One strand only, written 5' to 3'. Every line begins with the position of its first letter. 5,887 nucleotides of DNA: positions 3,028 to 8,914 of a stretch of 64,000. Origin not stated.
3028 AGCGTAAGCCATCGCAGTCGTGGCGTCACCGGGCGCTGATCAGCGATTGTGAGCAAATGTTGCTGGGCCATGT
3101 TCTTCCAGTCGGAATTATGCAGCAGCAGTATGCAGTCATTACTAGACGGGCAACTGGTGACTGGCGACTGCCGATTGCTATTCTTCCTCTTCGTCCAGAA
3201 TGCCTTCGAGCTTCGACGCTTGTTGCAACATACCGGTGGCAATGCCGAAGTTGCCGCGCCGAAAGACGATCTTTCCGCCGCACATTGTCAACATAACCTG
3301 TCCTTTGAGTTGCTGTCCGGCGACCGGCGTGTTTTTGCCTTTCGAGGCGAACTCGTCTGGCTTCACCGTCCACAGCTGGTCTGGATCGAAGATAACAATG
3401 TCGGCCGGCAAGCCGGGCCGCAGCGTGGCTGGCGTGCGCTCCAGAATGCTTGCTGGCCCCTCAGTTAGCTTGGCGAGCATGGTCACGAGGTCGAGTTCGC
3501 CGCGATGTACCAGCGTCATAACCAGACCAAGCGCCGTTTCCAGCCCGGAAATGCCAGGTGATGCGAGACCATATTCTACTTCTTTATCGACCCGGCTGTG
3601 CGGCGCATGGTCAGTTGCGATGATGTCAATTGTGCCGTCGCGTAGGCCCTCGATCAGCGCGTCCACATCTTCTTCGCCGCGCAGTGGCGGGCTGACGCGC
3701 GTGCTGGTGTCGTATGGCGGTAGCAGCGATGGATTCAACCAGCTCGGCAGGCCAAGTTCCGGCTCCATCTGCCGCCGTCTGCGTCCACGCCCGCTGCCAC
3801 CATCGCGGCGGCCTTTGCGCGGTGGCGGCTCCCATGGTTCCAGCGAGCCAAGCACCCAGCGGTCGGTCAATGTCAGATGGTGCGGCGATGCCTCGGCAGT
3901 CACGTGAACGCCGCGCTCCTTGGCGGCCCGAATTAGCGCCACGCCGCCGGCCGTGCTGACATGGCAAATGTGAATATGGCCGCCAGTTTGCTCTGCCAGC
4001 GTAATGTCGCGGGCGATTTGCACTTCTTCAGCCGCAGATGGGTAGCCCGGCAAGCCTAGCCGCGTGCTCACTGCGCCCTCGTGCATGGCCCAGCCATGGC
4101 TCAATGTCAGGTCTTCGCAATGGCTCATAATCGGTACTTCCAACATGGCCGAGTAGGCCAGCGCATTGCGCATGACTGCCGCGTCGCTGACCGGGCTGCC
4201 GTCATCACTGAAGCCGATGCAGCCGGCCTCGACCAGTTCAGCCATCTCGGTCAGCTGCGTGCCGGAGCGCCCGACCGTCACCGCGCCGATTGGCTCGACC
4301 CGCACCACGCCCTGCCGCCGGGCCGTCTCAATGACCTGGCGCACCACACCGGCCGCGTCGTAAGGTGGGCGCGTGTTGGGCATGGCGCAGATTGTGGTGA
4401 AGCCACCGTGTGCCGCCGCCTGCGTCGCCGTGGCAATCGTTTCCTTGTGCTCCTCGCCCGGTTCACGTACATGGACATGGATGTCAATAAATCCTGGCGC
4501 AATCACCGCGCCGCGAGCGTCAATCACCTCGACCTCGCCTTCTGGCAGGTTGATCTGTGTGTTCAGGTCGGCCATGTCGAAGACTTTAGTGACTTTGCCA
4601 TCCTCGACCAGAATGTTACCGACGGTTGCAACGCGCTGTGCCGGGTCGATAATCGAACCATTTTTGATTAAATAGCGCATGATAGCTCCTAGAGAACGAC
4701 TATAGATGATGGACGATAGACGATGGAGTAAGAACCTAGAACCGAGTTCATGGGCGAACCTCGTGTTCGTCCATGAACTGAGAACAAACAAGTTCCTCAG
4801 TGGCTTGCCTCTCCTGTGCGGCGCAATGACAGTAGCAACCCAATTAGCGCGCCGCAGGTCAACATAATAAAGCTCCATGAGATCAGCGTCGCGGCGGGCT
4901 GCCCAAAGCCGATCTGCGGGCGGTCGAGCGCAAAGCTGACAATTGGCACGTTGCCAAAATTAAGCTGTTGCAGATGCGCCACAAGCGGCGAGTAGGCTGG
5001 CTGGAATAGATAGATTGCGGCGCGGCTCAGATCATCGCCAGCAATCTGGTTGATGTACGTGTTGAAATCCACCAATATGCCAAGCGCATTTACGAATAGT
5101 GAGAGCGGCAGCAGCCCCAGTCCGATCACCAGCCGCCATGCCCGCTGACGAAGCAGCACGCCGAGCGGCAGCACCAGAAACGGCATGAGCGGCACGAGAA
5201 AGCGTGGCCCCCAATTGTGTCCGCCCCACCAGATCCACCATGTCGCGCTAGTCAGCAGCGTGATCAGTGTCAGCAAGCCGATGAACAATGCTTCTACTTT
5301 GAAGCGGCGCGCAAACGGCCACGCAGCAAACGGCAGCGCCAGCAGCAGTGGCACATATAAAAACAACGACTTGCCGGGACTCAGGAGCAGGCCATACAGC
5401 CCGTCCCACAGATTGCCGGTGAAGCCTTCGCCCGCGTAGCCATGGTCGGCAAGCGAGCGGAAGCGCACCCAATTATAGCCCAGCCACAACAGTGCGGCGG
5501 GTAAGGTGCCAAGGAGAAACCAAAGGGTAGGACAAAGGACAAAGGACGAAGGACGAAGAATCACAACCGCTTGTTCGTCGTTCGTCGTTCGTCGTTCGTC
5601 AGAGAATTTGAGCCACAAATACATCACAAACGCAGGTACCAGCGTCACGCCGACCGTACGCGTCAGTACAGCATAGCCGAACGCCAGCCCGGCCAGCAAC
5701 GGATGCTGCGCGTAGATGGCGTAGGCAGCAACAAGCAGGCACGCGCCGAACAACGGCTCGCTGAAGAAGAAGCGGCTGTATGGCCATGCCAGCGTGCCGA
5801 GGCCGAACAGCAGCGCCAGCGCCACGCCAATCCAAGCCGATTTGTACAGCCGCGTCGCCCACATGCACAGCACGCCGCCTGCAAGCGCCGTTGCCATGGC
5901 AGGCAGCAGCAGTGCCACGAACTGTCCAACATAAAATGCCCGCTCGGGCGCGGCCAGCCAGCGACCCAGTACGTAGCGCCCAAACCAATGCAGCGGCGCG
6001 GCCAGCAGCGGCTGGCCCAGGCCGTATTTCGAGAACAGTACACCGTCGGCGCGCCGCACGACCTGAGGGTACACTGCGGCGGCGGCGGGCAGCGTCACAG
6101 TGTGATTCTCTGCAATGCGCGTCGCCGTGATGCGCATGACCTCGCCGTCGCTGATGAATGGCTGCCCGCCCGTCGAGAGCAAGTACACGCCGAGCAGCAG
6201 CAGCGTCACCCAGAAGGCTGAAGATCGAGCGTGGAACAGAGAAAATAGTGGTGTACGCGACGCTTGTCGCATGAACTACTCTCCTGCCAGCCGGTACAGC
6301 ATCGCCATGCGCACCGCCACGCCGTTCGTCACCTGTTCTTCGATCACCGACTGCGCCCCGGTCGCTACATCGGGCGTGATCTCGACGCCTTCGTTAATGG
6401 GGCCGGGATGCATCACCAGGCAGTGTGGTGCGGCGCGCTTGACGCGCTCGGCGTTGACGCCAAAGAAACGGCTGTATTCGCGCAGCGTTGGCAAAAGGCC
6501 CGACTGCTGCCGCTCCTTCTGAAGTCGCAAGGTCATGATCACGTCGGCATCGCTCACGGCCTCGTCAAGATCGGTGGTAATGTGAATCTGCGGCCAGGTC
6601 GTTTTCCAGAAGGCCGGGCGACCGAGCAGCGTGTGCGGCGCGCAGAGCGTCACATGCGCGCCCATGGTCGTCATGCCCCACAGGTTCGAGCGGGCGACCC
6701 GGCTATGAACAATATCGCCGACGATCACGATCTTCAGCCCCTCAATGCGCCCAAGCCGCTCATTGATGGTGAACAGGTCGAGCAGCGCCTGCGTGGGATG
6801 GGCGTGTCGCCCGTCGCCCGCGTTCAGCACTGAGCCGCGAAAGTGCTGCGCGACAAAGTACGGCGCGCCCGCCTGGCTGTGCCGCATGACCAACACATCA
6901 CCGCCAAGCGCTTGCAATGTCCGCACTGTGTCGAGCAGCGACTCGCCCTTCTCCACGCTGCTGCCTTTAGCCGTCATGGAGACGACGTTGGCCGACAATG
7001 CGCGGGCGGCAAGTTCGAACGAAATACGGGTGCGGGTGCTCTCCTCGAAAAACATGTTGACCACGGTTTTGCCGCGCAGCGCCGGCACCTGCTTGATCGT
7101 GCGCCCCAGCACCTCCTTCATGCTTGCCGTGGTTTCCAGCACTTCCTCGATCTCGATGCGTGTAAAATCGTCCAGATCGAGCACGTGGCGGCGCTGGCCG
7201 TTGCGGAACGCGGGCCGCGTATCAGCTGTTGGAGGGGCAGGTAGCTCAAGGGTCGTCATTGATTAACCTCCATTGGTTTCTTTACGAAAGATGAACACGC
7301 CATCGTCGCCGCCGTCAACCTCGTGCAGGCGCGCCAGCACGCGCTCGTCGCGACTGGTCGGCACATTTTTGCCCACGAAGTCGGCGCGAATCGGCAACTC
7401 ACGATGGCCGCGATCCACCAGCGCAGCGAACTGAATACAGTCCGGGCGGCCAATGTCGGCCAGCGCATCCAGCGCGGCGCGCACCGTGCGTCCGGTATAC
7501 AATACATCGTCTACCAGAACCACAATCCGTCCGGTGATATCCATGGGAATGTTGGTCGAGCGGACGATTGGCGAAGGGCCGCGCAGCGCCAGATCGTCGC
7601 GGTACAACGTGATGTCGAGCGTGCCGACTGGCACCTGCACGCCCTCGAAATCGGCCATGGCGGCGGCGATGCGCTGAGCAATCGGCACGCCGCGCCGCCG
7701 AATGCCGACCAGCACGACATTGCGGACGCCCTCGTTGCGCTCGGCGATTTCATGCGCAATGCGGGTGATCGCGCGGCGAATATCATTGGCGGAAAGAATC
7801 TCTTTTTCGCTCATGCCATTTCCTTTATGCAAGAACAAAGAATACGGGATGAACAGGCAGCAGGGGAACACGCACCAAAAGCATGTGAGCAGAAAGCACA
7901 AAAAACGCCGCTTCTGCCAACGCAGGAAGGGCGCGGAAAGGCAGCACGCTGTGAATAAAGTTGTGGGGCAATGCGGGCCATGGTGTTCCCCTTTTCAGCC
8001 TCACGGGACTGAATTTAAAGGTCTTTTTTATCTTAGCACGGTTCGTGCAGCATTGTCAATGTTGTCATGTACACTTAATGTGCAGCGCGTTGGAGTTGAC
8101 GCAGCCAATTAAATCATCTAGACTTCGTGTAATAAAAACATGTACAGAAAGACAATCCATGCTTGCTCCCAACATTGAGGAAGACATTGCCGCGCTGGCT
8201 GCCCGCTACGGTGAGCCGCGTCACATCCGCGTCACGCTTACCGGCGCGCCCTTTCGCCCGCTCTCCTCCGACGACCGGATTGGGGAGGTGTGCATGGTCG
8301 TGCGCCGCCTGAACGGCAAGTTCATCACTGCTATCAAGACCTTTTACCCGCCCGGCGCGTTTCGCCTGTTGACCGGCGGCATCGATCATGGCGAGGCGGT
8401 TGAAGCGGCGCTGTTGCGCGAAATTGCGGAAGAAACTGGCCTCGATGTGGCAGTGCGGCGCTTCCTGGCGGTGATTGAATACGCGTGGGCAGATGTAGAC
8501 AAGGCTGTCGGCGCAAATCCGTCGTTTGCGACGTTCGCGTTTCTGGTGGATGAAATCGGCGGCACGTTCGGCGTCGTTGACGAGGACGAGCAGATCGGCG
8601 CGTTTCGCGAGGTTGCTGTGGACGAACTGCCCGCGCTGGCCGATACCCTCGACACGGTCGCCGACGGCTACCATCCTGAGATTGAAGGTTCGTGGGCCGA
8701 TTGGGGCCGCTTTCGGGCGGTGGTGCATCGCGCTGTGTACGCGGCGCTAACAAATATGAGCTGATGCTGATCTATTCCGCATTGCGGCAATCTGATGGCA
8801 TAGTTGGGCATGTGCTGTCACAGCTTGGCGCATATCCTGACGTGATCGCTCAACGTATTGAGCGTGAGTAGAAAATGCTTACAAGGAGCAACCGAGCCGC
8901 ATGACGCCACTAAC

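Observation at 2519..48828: Window-wide family of heptanucleotide-repeat hairpin elements, in genes as well as between them (overview)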

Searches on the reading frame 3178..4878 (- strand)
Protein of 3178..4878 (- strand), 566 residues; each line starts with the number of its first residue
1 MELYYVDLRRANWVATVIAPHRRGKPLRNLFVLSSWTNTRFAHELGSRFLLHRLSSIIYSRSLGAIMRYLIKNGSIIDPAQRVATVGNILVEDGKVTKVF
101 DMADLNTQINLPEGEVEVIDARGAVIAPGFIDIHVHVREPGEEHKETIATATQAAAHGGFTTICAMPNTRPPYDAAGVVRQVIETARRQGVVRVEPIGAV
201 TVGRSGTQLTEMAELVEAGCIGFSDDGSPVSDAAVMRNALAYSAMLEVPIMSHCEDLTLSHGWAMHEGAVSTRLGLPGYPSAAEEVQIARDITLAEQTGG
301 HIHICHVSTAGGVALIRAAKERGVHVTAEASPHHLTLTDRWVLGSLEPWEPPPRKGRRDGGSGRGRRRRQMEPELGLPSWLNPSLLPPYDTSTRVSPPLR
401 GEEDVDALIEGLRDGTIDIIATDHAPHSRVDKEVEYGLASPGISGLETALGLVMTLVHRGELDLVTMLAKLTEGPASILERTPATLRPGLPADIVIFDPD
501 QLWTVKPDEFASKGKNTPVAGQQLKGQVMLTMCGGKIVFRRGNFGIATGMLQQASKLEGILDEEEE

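Call 8: search_protein_families(library=pfam, proteins=[window:3178-4878:-])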
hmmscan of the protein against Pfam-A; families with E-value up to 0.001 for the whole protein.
window:3178-4878:- (566 aa): 3 families
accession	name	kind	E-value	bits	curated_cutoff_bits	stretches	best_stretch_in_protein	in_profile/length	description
PF01979.26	Amidohydro_1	-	2e-29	103.4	25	1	126-538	2-345/345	Amidohydrolase family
PF12890.13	DHOase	-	4.8e-14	53.1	21.2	1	125-309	3-139/142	Dihydro-orotase-like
PF07969.17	Amidohydro_3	-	5.1e-14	53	29.7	2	458-539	403-472/472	Amidohydrolase family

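Call 14: find_related_loci(query=window:3181-4680:-, collection=genome_contigs, flank=10000)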
Query seq(500 aa) (500 aa) in genome_contigs; peptide patterns used: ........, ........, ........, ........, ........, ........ (x = any residue, [..] = any of these).
600 stretches matched a pattern (row limit reached: there are more); 568 encode a relative of the query (tblastn E <= 1e-3); the best 80 are kept; 80 distinct loci.
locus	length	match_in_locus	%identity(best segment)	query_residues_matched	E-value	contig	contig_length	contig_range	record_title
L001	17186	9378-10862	80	1-497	0e+0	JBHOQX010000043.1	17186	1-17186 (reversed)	MAG: Roseiflexaceae bacterium isolate A0_36 coassembly_Ak141_51595, whole genome shotgun sequence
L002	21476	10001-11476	77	1-498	0e+0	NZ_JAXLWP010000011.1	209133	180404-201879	MAG: Kouleothrix sp. isolate STL-CHL26 C2.196.fa-11, whole genome shotgun sequence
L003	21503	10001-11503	70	1-498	0e+0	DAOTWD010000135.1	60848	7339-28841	MAG TPA_asm: Chloroflexaceae bacterium isolate H113_106 k137_987187, whole genome shotgun sequence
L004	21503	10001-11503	70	1-498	0e+0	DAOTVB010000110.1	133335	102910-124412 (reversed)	MAG TPA_asm: Chloroflexaceae bacterium isolate F7_114 k211_53342, whole genome shotgun sequence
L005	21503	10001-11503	69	1-498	0e+0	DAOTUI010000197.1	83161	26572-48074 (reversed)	MAG TPA_asm: Chloroflexaceae bacterium isolate F17_50 k129_3703263, whole genome shotgun sequence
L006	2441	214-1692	70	1-499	0e+0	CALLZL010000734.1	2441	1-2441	MAG TPA_asm: uncultured Chloroflexi bacterium isolate SRR2107179_bin.52_CONCOCT_v1.1_MAG genome assembly, contig: ERZ794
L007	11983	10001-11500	70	1-498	0e+0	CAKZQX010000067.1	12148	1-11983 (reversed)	MAG TPA_asm: uncultured Chloroflexaceae bacterium isolate SRR4030105_bin.95_CONCOCT_v1.1_MAG genome assembly, contig: ER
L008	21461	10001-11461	72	1-495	0e+0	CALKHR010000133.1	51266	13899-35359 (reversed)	MAG TPA_asm: uncultured Roseiflexaceae bacterium isolate SRR5251193_bin.39_CONCOCT_v1.1_MAG genome assembly, contig: ERZ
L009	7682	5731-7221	66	1-499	0e+0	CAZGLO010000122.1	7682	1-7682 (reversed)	MAG TPA_asm: uncultured Chloroflexaceae bacterium isolate binchicken_co405_346 genome assembly, contig: NODE_14667_lengt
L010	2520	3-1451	69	13-497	0e+0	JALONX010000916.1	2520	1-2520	MAG: Chloroflexaceae bacterium isolate Prado088 scaffold_147639, whole genome shotgun sequence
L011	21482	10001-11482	67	1-500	0e+0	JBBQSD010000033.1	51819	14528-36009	MAG: Chloroflexales bacterium isolate Co_metawrap_1725 Cmw_1725_k141_210164_length_51819_cov_16.9988, whole genome shotg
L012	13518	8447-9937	65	1-500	0e+0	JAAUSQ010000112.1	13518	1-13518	MAG: Chloroflexaceae bacterium isolate SL_3_2 NODE_1050_length_13518_cov_3.680756, whole genome shotgun sequence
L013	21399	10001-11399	59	2-498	2e-157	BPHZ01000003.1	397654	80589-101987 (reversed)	MAG: Herpetosiphonaceae bacterium KatS3mg057 DNA, contig_16073, whole genome shotgun sequence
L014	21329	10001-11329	52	4-480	2e-147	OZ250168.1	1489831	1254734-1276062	MAG: Dehalococcoidia bacterium isolate df1c8e39-9ed4-4f98-84fc-ac90bf75a161 genome assembly, chromosome: 1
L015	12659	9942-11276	51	4-472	5e-147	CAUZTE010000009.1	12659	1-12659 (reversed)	MAG: Dehalococcoidia bacterium isolate CB9_331.17 genome assembly, contig: Ga0302133_10001989, whole genome shotgun sequ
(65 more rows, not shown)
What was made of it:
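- On STRR sensu stricto (cyanobacterial STRR1-3): The host is Roseiflexaceae/Kouleothrix-like (call 14) and the window units differ.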

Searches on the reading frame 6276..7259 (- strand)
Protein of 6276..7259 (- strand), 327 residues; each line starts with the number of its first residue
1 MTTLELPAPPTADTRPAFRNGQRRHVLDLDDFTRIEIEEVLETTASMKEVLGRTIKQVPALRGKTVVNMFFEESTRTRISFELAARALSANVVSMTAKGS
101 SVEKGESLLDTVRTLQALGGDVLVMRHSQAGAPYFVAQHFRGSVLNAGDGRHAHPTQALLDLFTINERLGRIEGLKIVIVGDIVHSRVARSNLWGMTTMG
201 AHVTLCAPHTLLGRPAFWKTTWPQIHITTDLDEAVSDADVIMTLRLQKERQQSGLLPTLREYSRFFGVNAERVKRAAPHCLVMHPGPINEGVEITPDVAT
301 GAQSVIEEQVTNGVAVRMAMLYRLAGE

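Call 12: find_encoding_contigs(protein=window:6276-7259:-, flank=10000, max_places=6)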
Protein window:6276-7259:- (327 aa): no gene with exactly this product is on record in the collection.

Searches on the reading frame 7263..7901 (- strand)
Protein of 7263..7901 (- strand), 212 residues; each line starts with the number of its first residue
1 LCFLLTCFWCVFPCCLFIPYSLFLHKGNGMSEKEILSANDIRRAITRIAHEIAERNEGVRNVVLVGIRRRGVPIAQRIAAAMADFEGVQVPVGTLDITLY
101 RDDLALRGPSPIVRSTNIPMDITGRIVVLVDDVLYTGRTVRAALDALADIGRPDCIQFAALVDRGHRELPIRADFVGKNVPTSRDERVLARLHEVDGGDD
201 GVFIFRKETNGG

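Call 85: search_protein_families(library=pfam, max_evalue=0.00001, proteins=[window:7263-7901:-])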
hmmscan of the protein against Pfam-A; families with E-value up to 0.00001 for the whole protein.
window:7263-7901:- (212 aa): 1 family
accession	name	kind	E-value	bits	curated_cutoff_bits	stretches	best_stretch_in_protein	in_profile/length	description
PF00156.33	Pribosyltran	-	1e-24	87.1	26.3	1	33-178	3-149/158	Phosphoribosyl transferase domain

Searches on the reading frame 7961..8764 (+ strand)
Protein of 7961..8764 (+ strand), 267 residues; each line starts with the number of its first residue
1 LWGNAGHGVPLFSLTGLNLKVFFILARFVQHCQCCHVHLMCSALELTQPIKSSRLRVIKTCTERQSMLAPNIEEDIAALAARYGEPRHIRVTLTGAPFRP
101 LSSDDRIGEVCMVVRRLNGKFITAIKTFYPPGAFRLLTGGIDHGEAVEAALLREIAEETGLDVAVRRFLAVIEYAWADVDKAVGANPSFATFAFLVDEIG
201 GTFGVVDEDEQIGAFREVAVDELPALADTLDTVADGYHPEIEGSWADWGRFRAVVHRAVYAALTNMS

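Call 85: search_protein_families(library=pfam, max_evalue=0.00001, proteins=[window:7961-8764:+])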
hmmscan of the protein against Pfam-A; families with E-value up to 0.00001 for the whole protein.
window:7961-8764:+ (267 aa): 1 family
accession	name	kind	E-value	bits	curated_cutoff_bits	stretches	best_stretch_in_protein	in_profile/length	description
PF00293.34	NUDIX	-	1.5e-12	48.1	21.1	1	110-226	6-119/134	NUDIX domain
